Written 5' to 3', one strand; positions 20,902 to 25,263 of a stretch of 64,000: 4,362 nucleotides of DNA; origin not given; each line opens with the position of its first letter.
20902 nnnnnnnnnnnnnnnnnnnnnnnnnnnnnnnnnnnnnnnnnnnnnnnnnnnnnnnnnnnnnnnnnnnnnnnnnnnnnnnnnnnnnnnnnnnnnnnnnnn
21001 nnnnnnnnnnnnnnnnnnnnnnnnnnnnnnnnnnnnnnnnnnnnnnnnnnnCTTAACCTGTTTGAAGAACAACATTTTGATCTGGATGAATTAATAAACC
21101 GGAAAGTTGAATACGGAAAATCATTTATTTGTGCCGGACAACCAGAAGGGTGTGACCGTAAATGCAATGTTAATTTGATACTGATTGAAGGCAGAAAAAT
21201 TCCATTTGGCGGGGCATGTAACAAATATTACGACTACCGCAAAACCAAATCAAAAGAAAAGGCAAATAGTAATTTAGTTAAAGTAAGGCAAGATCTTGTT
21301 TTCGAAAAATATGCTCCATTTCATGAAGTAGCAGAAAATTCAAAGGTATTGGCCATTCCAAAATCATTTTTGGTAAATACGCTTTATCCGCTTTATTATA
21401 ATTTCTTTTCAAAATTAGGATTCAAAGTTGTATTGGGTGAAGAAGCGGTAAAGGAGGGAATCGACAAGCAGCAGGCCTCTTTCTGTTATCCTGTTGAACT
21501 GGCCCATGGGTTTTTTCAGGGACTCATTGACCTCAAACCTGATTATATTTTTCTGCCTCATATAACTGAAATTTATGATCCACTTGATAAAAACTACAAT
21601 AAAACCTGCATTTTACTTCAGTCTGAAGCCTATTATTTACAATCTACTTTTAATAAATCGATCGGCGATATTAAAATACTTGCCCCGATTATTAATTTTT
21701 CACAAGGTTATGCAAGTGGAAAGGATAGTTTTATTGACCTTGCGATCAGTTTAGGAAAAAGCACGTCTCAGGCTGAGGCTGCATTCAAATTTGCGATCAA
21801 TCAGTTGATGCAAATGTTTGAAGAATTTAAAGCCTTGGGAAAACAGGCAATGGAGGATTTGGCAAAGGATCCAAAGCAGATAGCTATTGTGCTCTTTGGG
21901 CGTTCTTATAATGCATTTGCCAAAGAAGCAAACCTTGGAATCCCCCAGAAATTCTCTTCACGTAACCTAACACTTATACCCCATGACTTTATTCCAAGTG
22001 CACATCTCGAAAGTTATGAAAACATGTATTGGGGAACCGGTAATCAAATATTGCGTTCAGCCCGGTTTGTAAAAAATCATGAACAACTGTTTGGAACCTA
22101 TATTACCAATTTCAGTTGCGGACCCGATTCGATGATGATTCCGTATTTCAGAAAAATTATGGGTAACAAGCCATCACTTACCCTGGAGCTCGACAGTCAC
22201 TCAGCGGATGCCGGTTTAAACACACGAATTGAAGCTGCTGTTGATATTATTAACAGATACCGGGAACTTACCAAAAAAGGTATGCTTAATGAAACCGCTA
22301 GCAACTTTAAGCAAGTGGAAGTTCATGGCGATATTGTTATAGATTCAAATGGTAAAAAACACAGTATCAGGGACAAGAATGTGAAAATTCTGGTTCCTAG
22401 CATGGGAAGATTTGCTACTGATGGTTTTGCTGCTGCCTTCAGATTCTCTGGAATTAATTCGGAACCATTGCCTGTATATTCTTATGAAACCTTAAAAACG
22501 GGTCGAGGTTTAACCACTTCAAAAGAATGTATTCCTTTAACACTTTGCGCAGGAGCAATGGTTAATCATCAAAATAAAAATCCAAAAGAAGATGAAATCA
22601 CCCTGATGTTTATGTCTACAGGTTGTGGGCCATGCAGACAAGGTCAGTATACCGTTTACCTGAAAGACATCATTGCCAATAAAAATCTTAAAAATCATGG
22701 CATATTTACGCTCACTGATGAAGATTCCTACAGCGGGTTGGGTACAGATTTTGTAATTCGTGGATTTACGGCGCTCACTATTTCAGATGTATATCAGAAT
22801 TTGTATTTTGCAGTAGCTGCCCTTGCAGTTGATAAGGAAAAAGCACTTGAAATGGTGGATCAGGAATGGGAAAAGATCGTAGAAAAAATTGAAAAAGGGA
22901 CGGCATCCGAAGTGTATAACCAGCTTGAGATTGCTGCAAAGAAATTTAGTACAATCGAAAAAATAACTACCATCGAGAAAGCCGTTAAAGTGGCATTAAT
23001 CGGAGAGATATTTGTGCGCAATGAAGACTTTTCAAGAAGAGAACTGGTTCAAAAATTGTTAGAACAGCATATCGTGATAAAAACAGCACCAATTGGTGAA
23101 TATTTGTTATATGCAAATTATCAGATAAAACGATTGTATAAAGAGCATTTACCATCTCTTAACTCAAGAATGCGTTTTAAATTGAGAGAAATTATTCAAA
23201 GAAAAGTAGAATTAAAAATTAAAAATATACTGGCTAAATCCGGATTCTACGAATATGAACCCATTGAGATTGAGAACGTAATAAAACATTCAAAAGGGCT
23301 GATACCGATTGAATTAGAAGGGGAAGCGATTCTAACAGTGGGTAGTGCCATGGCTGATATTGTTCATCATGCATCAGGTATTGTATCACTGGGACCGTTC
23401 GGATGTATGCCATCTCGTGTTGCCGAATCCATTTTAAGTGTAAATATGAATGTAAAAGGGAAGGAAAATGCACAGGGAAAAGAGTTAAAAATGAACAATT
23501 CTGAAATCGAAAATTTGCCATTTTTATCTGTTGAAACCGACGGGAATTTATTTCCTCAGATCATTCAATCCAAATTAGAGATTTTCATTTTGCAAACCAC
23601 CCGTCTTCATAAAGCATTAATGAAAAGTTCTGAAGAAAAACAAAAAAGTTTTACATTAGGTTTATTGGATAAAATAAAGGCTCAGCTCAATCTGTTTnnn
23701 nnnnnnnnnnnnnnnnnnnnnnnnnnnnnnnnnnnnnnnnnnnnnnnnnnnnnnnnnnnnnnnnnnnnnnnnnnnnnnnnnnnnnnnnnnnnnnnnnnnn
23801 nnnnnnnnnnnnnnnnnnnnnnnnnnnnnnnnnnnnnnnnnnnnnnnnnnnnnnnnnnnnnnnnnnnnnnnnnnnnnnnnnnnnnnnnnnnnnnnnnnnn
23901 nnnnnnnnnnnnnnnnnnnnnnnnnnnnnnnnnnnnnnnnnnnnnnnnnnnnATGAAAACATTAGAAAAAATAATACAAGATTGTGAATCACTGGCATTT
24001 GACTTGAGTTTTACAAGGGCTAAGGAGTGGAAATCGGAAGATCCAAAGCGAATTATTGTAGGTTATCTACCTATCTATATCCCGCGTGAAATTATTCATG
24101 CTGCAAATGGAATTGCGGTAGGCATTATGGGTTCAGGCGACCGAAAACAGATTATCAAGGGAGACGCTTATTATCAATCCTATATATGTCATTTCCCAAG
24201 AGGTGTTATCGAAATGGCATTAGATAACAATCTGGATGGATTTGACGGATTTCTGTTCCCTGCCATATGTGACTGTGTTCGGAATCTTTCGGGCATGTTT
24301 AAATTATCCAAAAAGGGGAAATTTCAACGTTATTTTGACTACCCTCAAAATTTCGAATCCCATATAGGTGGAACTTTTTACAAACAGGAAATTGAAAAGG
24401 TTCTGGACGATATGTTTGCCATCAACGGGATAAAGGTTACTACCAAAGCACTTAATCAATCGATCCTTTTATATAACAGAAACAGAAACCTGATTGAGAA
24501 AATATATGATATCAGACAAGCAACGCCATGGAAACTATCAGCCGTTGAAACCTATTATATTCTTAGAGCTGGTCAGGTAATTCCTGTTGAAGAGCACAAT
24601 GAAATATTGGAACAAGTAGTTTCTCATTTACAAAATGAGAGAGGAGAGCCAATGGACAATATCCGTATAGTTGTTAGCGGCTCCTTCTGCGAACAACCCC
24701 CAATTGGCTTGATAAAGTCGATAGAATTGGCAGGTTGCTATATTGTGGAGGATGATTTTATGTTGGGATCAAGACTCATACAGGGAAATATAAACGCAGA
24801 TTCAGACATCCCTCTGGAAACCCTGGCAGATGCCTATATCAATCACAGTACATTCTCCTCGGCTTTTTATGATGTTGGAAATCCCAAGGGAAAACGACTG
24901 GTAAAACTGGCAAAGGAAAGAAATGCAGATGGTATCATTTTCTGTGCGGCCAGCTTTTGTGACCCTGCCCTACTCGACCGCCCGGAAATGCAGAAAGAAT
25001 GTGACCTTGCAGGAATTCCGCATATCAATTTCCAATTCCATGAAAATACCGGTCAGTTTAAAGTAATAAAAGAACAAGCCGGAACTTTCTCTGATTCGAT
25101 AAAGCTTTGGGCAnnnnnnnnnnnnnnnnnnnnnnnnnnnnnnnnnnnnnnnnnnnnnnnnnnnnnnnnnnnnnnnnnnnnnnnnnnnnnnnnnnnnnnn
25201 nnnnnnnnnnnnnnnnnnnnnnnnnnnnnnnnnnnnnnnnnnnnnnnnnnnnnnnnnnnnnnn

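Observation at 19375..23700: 1441-aa protein fusing two activase ATPase domains to a large Cys-rich domain, leading the aromatic island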

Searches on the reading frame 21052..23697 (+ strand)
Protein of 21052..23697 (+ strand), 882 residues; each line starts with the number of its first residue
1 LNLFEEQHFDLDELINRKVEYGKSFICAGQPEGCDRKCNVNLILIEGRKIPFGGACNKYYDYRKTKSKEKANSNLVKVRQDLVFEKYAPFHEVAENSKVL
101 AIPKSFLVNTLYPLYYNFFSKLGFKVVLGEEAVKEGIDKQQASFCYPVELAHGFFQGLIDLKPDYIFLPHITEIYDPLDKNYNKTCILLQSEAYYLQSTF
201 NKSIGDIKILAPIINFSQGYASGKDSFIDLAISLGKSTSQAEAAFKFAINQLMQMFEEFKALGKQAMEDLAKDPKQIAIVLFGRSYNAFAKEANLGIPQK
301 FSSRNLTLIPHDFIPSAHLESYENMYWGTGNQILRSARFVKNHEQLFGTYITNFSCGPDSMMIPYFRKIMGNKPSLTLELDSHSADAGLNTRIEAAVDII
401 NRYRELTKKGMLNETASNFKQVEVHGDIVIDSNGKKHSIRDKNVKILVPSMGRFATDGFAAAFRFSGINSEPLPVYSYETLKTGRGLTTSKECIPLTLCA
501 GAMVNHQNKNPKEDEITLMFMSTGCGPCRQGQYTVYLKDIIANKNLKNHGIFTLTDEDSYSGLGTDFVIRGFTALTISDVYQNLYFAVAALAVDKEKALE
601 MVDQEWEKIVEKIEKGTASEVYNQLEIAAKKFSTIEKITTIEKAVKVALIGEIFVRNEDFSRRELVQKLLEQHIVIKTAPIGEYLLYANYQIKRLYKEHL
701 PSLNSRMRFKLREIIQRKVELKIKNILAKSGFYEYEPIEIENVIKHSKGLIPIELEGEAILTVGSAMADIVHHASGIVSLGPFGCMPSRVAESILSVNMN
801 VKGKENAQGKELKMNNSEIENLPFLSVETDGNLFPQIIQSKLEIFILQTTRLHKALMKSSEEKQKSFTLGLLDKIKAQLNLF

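Call 44: search_protein_representatives(protein=window:21052-23697:+)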
Query: 882 residues. Proteins with E-value up to 0.001 (for the whole library): 2655; up to 1e-10: 1469; up to 1e-30: 568. The best 150 are listed.
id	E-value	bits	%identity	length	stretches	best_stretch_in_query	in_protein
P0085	0.0e+00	1043.6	53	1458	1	1-876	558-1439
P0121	5.2e-252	855.1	48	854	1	21-865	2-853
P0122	9.4e-229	778.2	55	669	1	234-874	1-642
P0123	4.2e-226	769.4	43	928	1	1-859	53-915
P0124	5.4e-222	755.8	41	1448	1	8-857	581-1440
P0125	4.1e-217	739.7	42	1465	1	3-864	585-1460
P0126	5.1e-210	716.2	42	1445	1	3-862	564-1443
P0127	1.7e-209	714.5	41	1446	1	7-862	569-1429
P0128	1.1e-206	705.2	40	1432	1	2-857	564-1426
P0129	4.0e-206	703.3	39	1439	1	9-855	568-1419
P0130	8.3e-203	692.3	39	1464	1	5-862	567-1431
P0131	6.6e-201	686.1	40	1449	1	3-854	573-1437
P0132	2.7e-199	680.7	39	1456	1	2-859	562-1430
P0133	5.1e-198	676.5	41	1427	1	7-855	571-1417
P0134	7.9e-198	675.9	40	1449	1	2-855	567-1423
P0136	3.5e-196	670.4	38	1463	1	2-856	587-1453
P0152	4.9e-163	560.8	35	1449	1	6-855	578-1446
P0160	1.2e-147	509.9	33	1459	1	8-858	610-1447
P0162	1.5e-145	502.9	34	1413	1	3-856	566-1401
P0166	1.9e-139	482.8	36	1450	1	12-860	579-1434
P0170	1.7e-137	476.3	34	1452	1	11-850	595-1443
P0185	1.8e-103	363.7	34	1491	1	7-864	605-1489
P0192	3.4e-92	326.4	30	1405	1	4-846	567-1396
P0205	6.2e-83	295.8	30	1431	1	24-795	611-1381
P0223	4.6e-77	276.4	27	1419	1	28-796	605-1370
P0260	4.1e-68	246.8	28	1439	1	5-796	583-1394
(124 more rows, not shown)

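Call 45: predict_structure(alignment_id=A2)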
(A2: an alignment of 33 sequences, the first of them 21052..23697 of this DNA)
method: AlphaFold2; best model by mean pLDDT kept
length: 882 residues; sequences in the alignment: 33
mean_pLDDT: 81.4   pTM: 0.79
mean pLDDT of the five models: 81.4, 80.5, 80.1, 78.3, 75.2
residues with pLDDT >= 90: 326; 70-90: 376; 50-70: 137; < 50: 43
segments of 3 or more residues with pLDDT < 50: 1-9, 30-32, 60-67, 524-528, 557-559, 832-836
pLDDT, mean of each block of 10 residues (from residue 1): 41 63 65 55 68 52 47 82 90 89 83 95 91 75 65 88 92 76 69 81 88 87 93 95 96 94 92 89 74 76 85 89 71 90 93 69 85 85 58 83 86 76 86 92 92 92 93 90 82 78 88 85 55 79 89 62 77 94 96 95 97 95 97 95 93 79 86 93 83 70 76 89 95 90 88 76 91 90 69 86 86 67 82 53 90 82 52 68 56
secondary structure, 60 per line:
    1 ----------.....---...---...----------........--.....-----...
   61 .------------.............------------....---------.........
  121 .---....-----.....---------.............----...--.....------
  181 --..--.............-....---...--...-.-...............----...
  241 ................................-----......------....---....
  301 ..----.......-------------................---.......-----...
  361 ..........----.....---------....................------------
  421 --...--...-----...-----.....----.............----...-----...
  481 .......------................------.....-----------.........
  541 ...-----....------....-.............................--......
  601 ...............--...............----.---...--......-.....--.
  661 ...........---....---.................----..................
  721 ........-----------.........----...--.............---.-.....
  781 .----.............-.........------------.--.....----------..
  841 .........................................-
elements in order (helices of 4 or more, strands of 3 or more residues): H11-15 E19-21 E25-27 E38-45 E48-52 H58-61 H75-86 E99-102 H112-121 E125-128 H134-138 H148-160 E165-167 E170-174 H187-199 H201-204 E208-210 E213-215 H220-233 H238-272 E278-283 H290-293 H297-302 E307-310 H328-342 E346-352 H358-370 E375-379 H389-408 E423-425 E428-430 E436-438 E444-448 H453-465 E470-472 H478-487 H494-509 E516-520 H532-543 E549-552 H559-562 H564-591 H595-615 H618-632 E646-651 H653-657 H660-671 E675-678 H682-698 H703-728 H740-748 H758-769 E776-781 H786-798 H801-808 E824-828 H839-881

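Call 54: fold_search(model_id=the predicted structure, library=pdb)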
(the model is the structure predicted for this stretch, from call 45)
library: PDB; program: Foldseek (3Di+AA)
matches with E <= 10: 605; with E <= 0.001: 0
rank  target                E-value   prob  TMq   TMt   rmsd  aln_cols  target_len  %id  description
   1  6eno                  2.2e-03  1.00  0.24  0.41   8.9       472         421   12  Double cubane cluster oxidoreductase (released 2018-03-14)
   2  8s02_A                1.2e-02  0.90  0.20  0.31  12.7       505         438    9  BzdNO-benzoyl-CoA complex (released 2025-03-05)
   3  6r4j_B                1.7e-02  0.41  0.11  0.14  22.8       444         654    9  Crystal structure of human GFAT-1 G451E in complex with UDP-GlcNAc (released 2020-01-15)
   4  3ooj_G                1.8e-02  0.51  0.12  0.16  22.8       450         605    9  C1A mutant of E. coli GlmS in complex with glucose-6P and glutamate (released 2011-10-19)
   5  6zmj_B                1.9e-02  0.38  0.11  0.14  22.6       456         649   10  Crystal structure of human GFAT-1 R203H (released 2020-08-05)
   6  4rkr_A                2.9e-02  0.47  0.10  0.24  21.9       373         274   14  Crystal structure of LacI family transcriptional regulator from Arthrobacter sp. FB24, target EFI-560007, complex with (released 2014-11-12)
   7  2cb0_A                3.5e-02  0.44  0.11  0.22  16.8       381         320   11  Crystal structure of glucosamine 6-phosphate deaminase from Pyrococcus furiosus (released 2007-03-13)
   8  5koj_B                3.5e-02  0.21  0.10  0.15  24.1       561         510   10  Nitrogenase MoFeP protein in the IDS oxidized state (released 2016-09-14)
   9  3tbf_C                4.0e-02  0.33  0.11  0.21  19.3       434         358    8  C-terminal domain of glucosamine-fructose-6-phosphate aminotransferase from Francisella tularensis. (released 2011-08-24)
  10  1tzb_B                5.3e-02  0.30  0.10  0.22  18.3       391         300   10  Crystal structure of native phosphoglucose/phosphomannose isomerase from Pyrobaculum aerophilum (released 2004-07-20)
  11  1jxa_A                6.2e-02  0.23  0.11  0.14  23.0       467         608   10  GLUCOSAMINE 6-PHOSPHATE SYNTHASE WITH GLUCOSE 6-PHOSPHATE (released 2001-11-21)
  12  3fnr                  6.8e-02  0.06  0.06  0.09  29.8       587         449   10  CRYSTAL STRUCTURE OF PUTATIVE ARGINYL T-RNA SYNTHETASE FROM Campylobacter jejuni; (released 2009-01-27)
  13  2j6h_A                7.1e-02  0.25  0.10  0.13  18.4       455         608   10  E. coli glucosamine-6-P synthase in complex with glucose-6P and 5-oxo- L-norleucine (released 2006-10-02)
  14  4hn9_A                8.2e-02  0.35  0.13  0.24  13.6       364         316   14  Crystal structure of iron ABC transporter solute-binding protein from Eubacterium eligens (released 2012-12-12)
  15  2xdq_B                9.0e-02  0.21  0.11  0.18  20.1       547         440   10  Dark Operative Protochlorophyllide Oxidoreductase (ChlN-ChlB)2 Complex (released 2010-06-16)
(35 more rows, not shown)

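Call 63: list_cluster_members(proteins=[P0160, P0185, P0192, P0166, P0260, P0170, P0162, P0152, P0136, P0128])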
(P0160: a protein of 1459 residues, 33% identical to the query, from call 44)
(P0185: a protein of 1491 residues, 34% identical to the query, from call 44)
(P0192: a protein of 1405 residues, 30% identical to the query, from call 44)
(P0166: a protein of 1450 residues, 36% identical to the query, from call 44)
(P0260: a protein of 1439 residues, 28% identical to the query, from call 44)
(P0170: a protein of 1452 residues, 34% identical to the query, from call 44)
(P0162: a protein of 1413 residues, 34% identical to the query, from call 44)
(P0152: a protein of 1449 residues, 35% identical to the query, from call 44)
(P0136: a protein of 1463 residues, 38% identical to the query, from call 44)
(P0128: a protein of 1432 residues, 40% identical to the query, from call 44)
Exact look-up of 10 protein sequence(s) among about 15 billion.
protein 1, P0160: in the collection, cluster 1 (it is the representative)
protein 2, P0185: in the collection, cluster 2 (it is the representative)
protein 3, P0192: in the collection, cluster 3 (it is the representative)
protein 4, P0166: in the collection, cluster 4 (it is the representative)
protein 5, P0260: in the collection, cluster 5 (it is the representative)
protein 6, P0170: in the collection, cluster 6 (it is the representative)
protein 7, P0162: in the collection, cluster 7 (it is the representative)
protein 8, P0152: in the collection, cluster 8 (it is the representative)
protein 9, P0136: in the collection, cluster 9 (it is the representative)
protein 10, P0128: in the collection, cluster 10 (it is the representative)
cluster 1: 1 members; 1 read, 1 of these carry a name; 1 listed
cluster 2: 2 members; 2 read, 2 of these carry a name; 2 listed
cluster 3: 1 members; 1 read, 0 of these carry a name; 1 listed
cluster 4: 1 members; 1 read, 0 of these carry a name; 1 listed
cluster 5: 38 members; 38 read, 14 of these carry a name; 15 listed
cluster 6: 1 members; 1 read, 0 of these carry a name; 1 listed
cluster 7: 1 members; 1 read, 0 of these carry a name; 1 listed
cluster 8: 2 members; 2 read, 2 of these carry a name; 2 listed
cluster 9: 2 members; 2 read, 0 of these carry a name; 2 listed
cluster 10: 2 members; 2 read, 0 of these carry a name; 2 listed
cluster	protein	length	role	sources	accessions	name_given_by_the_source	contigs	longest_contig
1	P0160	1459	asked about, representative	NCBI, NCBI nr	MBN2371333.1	MAG: activase [Vicinamibacteria bacterium] | activase [Vicinamibacteria bacterium]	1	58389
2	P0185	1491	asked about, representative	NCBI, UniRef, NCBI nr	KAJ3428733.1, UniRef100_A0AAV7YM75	activator of 2-hydroxyacyl-coa-hydratase-related [Anaeramoeba flamelloides] | N-acetyl-D-glucosamine kinase n=1 Tax=Anaeramoeba flamelloides TaxID=1746091 ...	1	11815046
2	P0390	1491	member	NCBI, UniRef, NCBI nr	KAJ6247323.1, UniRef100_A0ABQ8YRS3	activator of 2-hydroxyacyl-coa-hydratase-related [Anaeramoeba flamelloides] | N-acetyl-D-glucosamine kinase n=1 Tax=Anaeramoeba flamelloides TaxID=1746091 ...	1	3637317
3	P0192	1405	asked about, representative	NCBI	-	-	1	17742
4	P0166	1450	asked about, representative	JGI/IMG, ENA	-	-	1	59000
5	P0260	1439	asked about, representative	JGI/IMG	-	predicted CoA-substrate-specific enzyme activase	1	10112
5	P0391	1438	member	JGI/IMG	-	predicted CoA-substrate-specific enzyme activase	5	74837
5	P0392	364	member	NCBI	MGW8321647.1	MAG: BadF/BadG/BcrA/BcrD ATPase family protein, partial [Thermodesulfobacteriota ...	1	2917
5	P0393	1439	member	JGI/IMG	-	predicted CoA-substrate-specific enzyme activase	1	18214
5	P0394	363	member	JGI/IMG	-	predicted nucleotide-binding protein (sugar kinase/HSP70/actin superfamily)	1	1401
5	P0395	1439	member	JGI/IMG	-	predicted CoA-substrate-specific enzyme activase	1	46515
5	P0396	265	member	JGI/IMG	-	hypothetical protein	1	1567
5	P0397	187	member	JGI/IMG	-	predicted nucleotide-binding protein (sugar kinase/HSP70/actin superfamily)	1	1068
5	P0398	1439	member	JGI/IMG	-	predicted CoA-substrate-specific enzyme activase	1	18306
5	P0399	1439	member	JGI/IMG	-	predicted CoA-substrate-specific enzyme activase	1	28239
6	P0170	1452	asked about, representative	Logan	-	-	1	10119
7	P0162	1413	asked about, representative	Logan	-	-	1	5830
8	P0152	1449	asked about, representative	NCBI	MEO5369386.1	MAG: acyl-CoA dehydratase activase [Magnetococcus sp. DMHC-1]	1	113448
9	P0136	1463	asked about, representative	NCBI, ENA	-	-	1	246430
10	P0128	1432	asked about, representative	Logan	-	-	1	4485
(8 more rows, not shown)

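Call 65: search_protein_families(library=pfam, proteins=[window:21052-23697:+], max_evalue=10)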
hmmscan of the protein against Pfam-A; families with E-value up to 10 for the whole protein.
window:21052-23697:+ (882 aa): 2 families
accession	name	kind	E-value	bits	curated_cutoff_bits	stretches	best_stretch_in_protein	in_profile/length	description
PF09989.15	DUF2229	-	4e-42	144.7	29.4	1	101-314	3-218/218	CoA enzyme activase uncharacterised domain (DUF2229)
PF21071.3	LARP1_HEAT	-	0.57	10.7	27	1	80-156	10-86/149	LARP1 HEAT repeat region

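Call 85: search_protein_families(library=pfam, proteins=[P0205, P0160, P0223], max_evalue=0.01)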
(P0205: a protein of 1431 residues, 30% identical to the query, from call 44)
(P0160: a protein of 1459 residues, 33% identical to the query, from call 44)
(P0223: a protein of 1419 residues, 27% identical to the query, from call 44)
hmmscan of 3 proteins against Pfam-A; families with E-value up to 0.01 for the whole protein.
P0205 (1431 aa): 5 families
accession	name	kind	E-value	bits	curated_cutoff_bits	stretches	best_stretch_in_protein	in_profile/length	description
PF01869.26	BcrAD_BadFG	-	5.4e-78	262.7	31.5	2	325-576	1-270/271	BadF/BadG/BcrA/BcrD ATPase family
PF09989.15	DUF2229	-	1.2e-60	205.3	29.4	1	691-902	1-217/218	CoA enzyme activase uncharacterised domain (DUF2229)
PF06050.19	HGD-D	-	1.5e-05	25.2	28.4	0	917-992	265-342/342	2-hydroxyglutaryl-CoA dehydratase, D-component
PF05378.19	Hydant_A_N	-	0.003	17.7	25.2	1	325-432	2-101/176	Hydantoinase/oxoprolinase N-terminal region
PF00480.26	ROK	-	0.0069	16.4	22.9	0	324-382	1-61/294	ROK family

P0160 (1459 aa): 7 families
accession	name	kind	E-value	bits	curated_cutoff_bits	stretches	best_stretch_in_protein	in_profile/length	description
PF01869.26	BcrAD_BadFG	-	2e-51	175.5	31.5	2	338-597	1-271/271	BadF/BadG/BcrA/BcrD ATPase family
PF09989.15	DUF2229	-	1e-46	159.8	29.4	1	700-911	1-217/218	CoA enzyme activase uncharacterised domain (DUF2229)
PF02782.22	FGGY_C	-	1.7e-05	25.1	27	1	549-597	147-194/198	FGGY family of carbohydrate kinases, C-terminal domain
PF03702.20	AnmK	-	6.5e-05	22.6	24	1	205-295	250-347/367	Anhydro-N-acetylmuramic acid kinase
PF06050.19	HGD-D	-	0.00011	22.3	28.4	1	935-997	276-341/342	2-hydroxyglutaryl-CoA dehydratase, D-component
PF22521.2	HypF_C_2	-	0.00089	19.5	27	0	207-268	159-222/241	Carbamoyltransferase, Kae1-like Domain, second subdomain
PF21546.3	FGGY_C_2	-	0.0087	16.2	27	0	525-597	116-185/191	Carbohydrate kinase FGGY, C-terminal domain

P0223 (1419 aa): 6 families
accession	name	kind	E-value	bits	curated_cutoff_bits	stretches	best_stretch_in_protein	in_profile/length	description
PF01869.26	BcrAD_BadFG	-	6.4e-69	232.9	31.5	2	323-575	1-271/271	BadF/BadG/BcrA/BcrD ATPase family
PF09989.15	DUF2229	-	5.6e-61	206.4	29.4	1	679-896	1-217/218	CoA enzyme activase uncharacterised domain (DUF2229)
PF06050.19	HGD-D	-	1.1e-05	25.6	28.4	0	934-986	287-342/342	2-hydroxyglutaryl-CoA dehydratase, D-component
PF02782.22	FGGY_C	-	0.00061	20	27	0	515-575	137-194/198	FGGY family of carbohydrate kinases, C-terminal domain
PF05378.19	Hydant_A_N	-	0.0018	18.5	25.2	1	323-384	2-67/176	Hydantoinase/oxoprolinase N-terminal region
PF00480.26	ROK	-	0.003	17.6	22.9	0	323-383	2-66/294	ROK family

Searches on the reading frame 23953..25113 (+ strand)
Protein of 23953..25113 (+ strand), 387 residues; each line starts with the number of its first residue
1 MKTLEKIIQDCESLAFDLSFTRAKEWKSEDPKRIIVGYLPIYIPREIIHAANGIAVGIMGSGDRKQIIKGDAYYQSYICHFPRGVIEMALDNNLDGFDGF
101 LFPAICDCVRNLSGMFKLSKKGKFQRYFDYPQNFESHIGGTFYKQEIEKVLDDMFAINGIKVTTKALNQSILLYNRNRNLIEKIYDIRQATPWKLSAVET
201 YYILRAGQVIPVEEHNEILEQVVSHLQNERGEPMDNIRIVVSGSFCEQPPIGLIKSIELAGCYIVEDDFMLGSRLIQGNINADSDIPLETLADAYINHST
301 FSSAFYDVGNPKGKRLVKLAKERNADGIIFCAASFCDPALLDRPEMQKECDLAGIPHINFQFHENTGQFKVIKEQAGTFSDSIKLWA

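Call 6: search_protein_families(library=pfam, proteins=[window:23953-25113:+], max_evalue=0.001)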
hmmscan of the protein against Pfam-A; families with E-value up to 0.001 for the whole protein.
window:23953-25113:+ (387 aa): 1 family
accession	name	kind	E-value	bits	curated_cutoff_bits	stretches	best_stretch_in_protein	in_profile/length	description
PF06050.19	HGD-D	-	3.2e-65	221.4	28.4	1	41-383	2-342/342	2-hydroxyglutaryl-CoA dehydratase, D-component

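Call 79: search_protein_families(library=ncbifam, proteins=[window:23953-25113:+], max_evalue=1e-10)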
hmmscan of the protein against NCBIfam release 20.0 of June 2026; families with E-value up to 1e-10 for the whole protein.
window:23953-25113:+ (387 aa): 4 families
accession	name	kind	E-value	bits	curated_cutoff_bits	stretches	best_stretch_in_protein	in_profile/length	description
TIGR02263.1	benz_CoA_red_C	equivalog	5.6e-137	456.7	421.15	1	6-383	3-380/380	benzoyl-CoA reductase subunit C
NF052456.1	HyiscapDhHadC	equivalog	7.1e-46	156.8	700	1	22-381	18-370/372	(R)-2-hydroxyisocaproyl-CoA dehydratase subunit beta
TIGR03190.1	benz_CoA_bzdN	equivalog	1.9e-30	105.9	453.8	1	22-371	17-362/377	benzoyl-CoA reductase, bzd-type, subunit N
NF040772.1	double_cubane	equivalog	2e-28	99.5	350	1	26-360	13-349/372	double-cubane-cluster-containing anaerobic reductase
